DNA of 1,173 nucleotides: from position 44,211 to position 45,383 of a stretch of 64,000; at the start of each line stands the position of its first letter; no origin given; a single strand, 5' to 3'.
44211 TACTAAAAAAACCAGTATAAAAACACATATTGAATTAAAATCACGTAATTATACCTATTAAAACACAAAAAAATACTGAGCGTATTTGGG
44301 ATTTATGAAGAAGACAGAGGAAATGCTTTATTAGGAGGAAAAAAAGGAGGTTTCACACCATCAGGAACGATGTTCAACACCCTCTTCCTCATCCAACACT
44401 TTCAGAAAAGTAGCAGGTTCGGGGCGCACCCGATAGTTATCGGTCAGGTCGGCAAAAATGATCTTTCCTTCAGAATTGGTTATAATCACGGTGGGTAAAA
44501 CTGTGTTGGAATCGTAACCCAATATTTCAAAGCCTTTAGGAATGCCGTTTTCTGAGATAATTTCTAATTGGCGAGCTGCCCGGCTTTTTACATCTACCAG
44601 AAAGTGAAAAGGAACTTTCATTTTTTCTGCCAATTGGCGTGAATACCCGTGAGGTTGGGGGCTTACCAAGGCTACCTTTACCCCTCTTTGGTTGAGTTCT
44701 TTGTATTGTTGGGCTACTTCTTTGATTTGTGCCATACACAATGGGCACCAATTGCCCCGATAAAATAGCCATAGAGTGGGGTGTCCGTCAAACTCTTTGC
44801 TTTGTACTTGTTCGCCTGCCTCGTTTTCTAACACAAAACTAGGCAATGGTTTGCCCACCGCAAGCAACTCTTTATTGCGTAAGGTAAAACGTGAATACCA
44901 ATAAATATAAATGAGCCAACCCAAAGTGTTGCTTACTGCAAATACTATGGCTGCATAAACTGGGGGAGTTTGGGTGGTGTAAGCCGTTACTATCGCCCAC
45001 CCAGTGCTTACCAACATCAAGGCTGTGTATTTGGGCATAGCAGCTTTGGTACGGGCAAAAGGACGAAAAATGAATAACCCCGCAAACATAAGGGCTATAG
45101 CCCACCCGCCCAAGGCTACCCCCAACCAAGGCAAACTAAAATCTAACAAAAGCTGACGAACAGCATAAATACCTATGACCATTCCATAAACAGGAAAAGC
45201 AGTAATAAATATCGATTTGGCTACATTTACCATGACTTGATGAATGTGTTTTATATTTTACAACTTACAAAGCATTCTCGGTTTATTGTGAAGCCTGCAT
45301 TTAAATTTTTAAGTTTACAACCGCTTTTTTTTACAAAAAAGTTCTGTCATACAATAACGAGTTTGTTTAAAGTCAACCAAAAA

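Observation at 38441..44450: Roughly 5.8-kb low-GC segment bracketed by a 70-bp direct repeat of a gene 3' end, with chimeric gene debris at one junction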

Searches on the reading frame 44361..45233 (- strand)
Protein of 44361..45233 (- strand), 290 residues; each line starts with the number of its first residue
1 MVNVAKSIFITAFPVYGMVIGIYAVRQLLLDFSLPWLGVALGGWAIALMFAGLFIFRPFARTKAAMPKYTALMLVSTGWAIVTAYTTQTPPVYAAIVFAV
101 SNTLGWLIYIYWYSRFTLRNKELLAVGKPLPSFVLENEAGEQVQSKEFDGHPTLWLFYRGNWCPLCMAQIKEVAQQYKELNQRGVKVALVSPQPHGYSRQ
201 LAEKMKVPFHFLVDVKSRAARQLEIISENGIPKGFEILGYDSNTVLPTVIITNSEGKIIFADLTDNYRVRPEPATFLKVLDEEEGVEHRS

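Call 4: search_protein_families(library=pfam, proteins=[window:44361-45233:-], max_evalue=0.01)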
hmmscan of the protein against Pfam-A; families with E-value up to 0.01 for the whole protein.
window:44361-45233:- (290 aa): 4 families
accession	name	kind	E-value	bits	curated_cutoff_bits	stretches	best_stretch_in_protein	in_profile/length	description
PF00578.27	AhpC-TSA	-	9.2e-24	84.2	26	1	126-259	1-122/124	AhpC/TSA family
PF08534.16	Redoxin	-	4.4e-17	62.7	26.6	1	126-267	2-137/148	Redoxin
PF02630.20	SCO1-SenC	-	0.0025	18.2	22.8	1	132-190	3-61/134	SCO1/SenC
PF05988.18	DUF899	-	0.0097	15.9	27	0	161-234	83-157/224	Bacterial protein of unknown function (DUF899)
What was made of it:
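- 44361..45233 (-): Live membrane peroxiredoxin-like gene ('redoxin', 290 aa; N-terminal TM region plus AhpC/TSA domain). Pfam AhpC-TSA 9e-24 and Redoxin 4e-17 (call 4).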

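Call 8: find_encoding_contigs(protein=window:44361-45233:-, flank=10000, max_places=10)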
Protein window:44361-45233:- (290 aa): no gene with exactly this product is on record in the collection.

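Call 9: find_related_loci(query=window:44364-45233:-, collection=genome_contigs, flank=10000)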
Query window:44364-45233:- (290 aa) in genome_contigs; peptide patterns used: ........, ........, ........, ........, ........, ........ (x = any residue, [..] = any of these).
600 stretches matched a pattern (row limit reached: there are more); 532 encode a relative of the query (tblastn E <= 1e-3); the best 80 are kept; 80 distinct loci.
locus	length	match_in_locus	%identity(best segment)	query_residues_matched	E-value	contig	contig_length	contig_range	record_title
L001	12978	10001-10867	92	1-290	0e+0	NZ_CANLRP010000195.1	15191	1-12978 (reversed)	Uncultured Microscilla sp. isolate N.fasta NODE_195, whole genome shotgun sequence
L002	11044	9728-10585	62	1-286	3e-123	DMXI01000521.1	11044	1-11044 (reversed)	MAG TPA_asm: Microscillaceae bacterium isolate UBA11690 contig_3019, whole genome shotgun sequence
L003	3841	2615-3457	50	1-282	2e-91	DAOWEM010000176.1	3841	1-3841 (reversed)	MAG TPA_asm: Flavobacteriaceae bacterium isolate CSMAG_1939 CSMAG_1939_k141_2631469_length_3841_cov_12.0027, whole genom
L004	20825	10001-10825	51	1-285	1e-90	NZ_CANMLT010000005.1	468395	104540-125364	Uncultured Tenacibaculum sp. isolate 654-n.fasta NODE_5, whole genome shotgun sequence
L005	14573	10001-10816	50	1-282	3e-90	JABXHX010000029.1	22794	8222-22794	MAG: Flavobacteriaceae bacterium isolate HF-Dia11 c_000000016053, whole genome shotgun sequence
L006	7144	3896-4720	49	1-285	9e-90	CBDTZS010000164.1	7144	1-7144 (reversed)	MAG TPA_asm: uncultured Tenacibaculum sp. isolate ERR2431948_metabat2_20 genome assembly, contig: ERZ23877837.1162, whol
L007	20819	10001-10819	47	1-283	1e-88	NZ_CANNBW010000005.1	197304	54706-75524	Uncultured Tenacibaculum sp. isolate 4-641-3Z.fasta NODE_5, whole genome shotgun sequence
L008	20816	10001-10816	49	1-282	2e-88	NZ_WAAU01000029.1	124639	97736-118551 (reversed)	Tenacibaculum aiptasiae strain a4 scaffold57, whole genome shotgun sequence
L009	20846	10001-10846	51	1-282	3e-88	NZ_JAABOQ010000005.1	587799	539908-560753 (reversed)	Spongiivirga citrea strain KCTC 32990 Scaffold5_1, whole genome shotgun sequence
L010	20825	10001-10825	49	1-285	4e-88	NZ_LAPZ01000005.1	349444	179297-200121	Tenacibaculum holothuriorum strain S2-2 contig5, whole genome shotgun sequence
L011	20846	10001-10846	48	1-284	7e-88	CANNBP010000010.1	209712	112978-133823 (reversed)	uncultured Aquimarina sp. isolate 187-3Z.fasta genome assembly, contig: NODE_10, whole genome shotgun sequence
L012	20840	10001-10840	49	1-281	7e-88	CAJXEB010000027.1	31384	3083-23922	MAG TPA_asm: uncultured Flavobacteriaceae bacterium isolate ERR599008_bin.83_MetaBAT_v2.12.1_MAG genome assembly, contig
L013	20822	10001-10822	47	1-284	1e-87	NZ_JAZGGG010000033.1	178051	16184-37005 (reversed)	MAG: Polaribacter sp. isolate SCS4bin.8 SCS4bin.8_33, whole genome shotgun sequence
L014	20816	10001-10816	49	1-282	1e-87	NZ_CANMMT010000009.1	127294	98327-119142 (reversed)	Uncultured Tenacibaculum sp. isolate 838.fasta NODE_9, whole genome shotgun sequence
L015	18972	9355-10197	48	1-282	1e-87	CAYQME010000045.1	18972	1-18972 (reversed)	MAG TPA_asm: uncultured Flavobacteriaceae bacterium isolate binchicken_co275_146 genome assembly, contig: NODE_3848_leng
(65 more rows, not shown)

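Call 26: find_homologous_proteins(query=window:44361-45233:-, max_evalue=1e-60)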
Query window:44361-45233:- (290 aa): 1952 proteins with E <= 1e-60 among 4272 candidates; the best 120 are listed.
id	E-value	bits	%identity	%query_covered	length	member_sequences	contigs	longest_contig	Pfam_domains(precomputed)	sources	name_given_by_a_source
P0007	1.1e-176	604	92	100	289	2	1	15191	PF08534.17,PF00578.28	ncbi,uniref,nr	ncbi:peroxiredoxin family protein [uncultured Microscilla sp.]|uniref:peroxiredoxin family protein n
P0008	5.3e-152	523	78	98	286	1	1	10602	PF08534.17,PF00578.28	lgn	-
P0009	1.1e-146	506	77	97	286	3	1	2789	PF08534.17,PF00578.28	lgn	-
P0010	2.2e-146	505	77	98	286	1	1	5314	PF08534.17,PF00578.28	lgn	-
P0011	1.6e-131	456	71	98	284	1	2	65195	PF08534.17,PF00578.28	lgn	-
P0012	1.2e-121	424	79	79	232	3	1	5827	PF08534.17,PF00578.28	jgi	jgi:peroxiredoxin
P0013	1.3e-118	414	63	99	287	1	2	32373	PF08534.17,PF00578.28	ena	-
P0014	1.6e-117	410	62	99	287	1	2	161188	PF08534.17,PF00578.28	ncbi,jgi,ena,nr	ncbi:MAG TPA: hypothetical protein DCS93_33460 [Microscillaceae bacterium]|nr:hypothetical protein [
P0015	1.1e-116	407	62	98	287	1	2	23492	PF08534.17,PF00578.28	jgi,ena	-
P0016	1.3e-115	404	61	98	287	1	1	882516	PF08534.17,PF00578.28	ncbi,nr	ncbi:hypothetical protein BKI52_27745 [marine bacterium AO1-C]|nr:hypothetical protein BKI52_27745 [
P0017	4.6e-115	402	62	98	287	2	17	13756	PF08534.17,PF00578.28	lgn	-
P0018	1.4e-113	397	60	99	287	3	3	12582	PF08534.17,PF00578.28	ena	-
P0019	4.4e-112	392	60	98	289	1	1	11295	PF08534.17,PF00578.28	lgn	-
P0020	4.4e-112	392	60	98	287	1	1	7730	PF08534.17,PF00578.28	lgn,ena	-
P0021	6.9e-107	375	59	98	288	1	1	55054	PF08534.17,PF00578.28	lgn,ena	-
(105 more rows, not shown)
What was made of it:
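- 44361..45233 (-): Orthologues at 92% (sp. N), 77-78%, 71% and 60-62% identity (calls 9, 26).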

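Call 27: find_encoding_contigs(protein=P0008, flank=10000, max_places=3)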
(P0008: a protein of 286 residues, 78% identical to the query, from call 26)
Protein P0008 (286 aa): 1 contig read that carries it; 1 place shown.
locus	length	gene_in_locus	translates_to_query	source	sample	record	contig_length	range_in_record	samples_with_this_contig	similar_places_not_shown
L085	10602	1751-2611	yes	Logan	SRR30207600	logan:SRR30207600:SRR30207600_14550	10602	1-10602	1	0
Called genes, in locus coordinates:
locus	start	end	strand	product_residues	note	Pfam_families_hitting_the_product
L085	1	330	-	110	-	?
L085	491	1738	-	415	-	-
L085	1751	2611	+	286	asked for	PF00578:AhpC-TSA, PF08534:Redoxin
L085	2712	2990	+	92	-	-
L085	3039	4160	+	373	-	PF13855:LRR_8, PF12799:LRR_4 (weak), PF23598:LRR_14, PF12799:LRR_4 (weak), PF13855:LRR_8, PF12799:LRR_4 (weak), PF23598:LRR_14, PF13855:LRR_8 (weak), +4 more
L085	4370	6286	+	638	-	PF18962:Por_Secre_tail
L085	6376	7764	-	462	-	PF01590:GAF, PF13185:GAF_2 (weak), PF07228:SpoIIE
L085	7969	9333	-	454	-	PF01590:GAF, PF13185:GAF_2 (faint), PF07228:SpoIIE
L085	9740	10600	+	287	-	?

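Call 28: find_encoding_contigs(protein=P0011, flank=10000, max_places=3)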
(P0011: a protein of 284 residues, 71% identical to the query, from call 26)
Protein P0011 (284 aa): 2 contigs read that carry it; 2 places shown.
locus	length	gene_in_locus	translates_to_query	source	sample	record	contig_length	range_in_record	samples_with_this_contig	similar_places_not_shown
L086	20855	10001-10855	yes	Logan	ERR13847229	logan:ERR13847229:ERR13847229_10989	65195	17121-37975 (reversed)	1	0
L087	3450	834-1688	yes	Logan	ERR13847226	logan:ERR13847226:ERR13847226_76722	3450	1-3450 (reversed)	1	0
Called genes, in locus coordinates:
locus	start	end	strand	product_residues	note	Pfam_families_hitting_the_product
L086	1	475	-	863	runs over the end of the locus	PF17795:Vault_3 (weak), PF11978:MVP_shoulder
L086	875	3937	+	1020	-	PF11028:TMEM260_N, PF28497:DUF8416, PF28495:TMEM260_2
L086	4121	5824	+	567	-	PF14520:HHH_5 (faint), PF14716:HHH_8, PF02811:PHP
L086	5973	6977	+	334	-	-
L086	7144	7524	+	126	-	-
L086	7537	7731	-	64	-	-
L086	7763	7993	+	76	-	-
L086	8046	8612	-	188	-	-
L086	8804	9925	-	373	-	-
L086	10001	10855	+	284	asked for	PF00578:AhpC-TSA, PF08534:Redoxin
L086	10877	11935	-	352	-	PF09554:RE_HaeII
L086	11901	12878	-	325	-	PF00145:DNA_methylase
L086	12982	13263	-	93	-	PF12844:HTH_19 (weak), PF01381:HTH_3, PF13443:HTH_26 (weak)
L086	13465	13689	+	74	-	-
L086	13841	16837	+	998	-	PF11028:TMEM260_N, PF28497:DUF8416, PF28495:TMEM260_2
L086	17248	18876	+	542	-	PF01645:Glu_synthase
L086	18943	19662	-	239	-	PF01148:CTP_transf_1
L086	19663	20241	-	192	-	PF01066:CDP-OH_P_transf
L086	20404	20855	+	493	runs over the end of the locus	PF17899:Peptidase_M61_N, PF01433:Peptidase_M1 (weak)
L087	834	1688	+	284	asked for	PF00578:AhpC-TSA, PF08534:Redoxin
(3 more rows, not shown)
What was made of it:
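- The 3' flank of this gene differs in every lineage and holds an R-M module in one of them (call 28), as integration hotspots do.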

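Call 29: find_encoding_contigs(protein=P0010, flank=10000, max_places=3)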
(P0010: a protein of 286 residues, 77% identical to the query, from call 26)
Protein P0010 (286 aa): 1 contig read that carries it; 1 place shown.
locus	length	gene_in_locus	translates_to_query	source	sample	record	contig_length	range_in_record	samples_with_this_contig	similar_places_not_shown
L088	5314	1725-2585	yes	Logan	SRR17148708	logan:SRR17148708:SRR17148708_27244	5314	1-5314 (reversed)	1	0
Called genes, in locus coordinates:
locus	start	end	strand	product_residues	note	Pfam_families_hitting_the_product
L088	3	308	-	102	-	?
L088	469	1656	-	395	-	-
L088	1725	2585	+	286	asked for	PF00578:AhpC-TSA, PF08534:Redoxin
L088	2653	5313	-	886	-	?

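Call 54: find_related_loci(query=window:44364-45233:-, collection=metagenome_contigs, flank=10000)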
Query window:44364-45233:- (290 aa) in metagenome_contigs; peptide patterns used: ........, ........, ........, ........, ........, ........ (x = any residue, [..] = any of these).
600 stretches matched a pattern (row limit reached: there are more); 510 encode a relative of the query (tblastn E <= 1e-3); the best 80 are kept; 80 distinct loci.
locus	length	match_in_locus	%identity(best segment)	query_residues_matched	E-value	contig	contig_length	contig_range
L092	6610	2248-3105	60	1-286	3e-120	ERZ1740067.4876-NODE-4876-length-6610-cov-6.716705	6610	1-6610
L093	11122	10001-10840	51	1-281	7e-90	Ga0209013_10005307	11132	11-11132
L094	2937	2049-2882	50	1-281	2e-91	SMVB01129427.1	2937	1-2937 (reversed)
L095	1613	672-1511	50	1-281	4e-95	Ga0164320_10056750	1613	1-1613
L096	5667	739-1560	51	2-282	3e-89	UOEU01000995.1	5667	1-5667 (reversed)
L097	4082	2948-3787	49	1-281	8e-89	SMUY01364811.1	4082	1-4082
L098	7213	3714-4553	49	1-281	3e-88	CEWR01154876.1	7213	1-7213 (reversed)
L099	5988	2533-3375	50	1-282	7e-88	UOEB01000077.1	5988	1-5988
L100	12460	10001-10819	47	1-283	1e-87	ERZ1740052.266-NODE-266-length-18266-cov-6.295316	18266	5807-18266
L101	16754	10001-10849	49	1-284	2e-87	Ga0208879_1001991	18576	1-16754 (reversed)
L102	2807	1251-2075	47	1-285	4e-89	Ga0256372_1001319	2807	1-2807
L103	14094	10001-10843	49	1-282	6e-87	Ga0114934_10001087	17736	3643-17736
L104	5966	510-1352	49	1-282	6e-87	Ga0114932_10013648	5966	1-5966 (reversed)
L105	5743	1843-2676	49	1-281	2e-86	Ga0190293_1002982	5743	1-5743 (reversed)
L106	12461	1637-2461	47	1-285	5e-86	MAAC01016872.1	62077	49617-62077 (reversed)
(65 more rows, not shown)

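Call 59: search_protein_families(library=ncbifam, proteins=[window:44361-45233:-], max_evalue=0.01)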
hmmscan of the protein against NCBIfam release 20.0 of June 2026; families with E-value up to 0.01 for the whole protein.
window:44361-45233:- (290 aa): 7 families
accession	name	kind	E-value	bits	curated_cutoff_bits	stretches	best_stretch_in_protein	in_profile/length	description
NF006960.0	PRK09437.1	equivalog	1.2e-11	44.8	140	1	123-228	3-108/156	thioredoxin-dependent thiol peroxidase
NF002854.0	PRK03147.1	subfamily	7.8e-11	42.2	170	1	97-224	14-136/176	thiol-disulfide oxidoreductase ResA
NF040769.1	SelL_rel_redox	subfamily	1.5e-07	31.2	120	1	129-219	2-94/173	SelL-related redox protein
TIGR03137.1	AhpC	equivalog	2.9e-06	27.2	272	1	141-229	22-114/187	alkyl hydroperoxide reductase subunit C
NF040737.1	peroxi_PrxU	equivalog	1e-05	25.4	270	1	120-193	32-108/233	thioredoxin-dependent peroxiredoxin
NF009669.0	PRK13190.1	equivalog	0.0011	18.2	261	1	130-230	9-114/203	putative peroxiredoxin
NF053650.1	PerredPrxQDein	equivalog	0.0042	17.1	260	1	130-224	1-94/148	thioredoxin-dependent peroxiredoxin PrxQ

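Call 60: search_protein_families(library=padloc, proteins=[window:44361-45233:-], max_evalue=0.01)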
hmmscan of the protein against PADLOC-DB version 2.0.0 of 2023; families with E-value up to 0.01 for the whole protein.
window:44361-45233:- (290 aa): 0 families
